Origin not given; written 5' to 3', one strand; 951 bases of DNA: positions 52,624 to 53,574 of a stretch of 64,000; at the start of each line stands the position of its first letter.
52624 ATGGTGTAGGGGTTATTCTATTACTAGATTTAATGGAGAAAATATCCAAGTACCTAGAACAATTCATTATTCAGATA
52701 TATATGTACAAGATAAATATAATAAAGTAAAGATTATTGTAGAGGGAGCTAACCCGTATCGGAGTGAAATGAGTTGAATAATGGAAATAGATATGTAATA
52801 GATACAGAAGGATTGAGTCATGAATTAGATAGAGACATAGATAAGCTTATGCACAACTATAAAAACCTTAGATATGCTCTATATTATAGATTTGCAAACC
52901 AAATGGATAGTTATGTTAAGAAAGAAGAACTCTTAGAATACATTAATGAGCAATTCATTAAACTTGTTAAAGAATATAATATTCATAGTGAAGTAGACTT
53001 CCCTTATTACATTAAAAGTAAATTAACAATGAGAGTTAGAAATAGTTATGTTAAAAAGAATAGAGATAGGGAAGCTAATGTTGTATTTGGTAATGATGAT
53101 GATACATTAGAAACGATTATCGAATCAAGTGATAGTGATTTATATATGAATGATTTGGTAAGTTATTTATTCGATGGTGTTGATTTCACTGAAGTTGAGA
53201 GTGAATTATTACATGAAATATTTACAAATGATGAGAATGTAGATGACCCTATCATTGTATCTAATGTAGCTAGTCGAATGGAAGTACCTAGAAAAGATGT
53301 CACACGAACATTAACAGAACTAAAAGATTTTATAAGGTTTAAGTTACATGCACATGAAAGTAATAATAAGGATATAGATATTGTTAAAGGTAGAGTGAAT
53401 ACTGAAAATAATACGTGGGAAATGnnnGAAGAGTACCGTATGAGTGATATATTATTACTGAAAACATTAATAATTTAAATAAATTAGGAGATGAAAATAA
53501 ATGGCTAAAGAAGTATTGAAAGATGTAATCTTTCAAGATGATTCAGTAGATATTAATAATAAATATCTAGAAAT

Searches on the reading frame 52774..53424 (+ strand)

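Call 84: search_protein_families(library=pfam, proteins=[window:52774-53424:+], max_evalue=0.001)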
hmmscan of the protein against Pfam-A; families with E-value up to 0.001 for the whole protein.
window:52774-53424:+ (217 aa): 1 family
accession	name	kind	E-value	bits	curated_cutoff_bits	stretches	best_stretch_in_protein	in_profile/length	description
PF08638.16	Med14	-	0.00094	19.1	25.6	0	167-209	131-176/191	Mediator complex subunit MED14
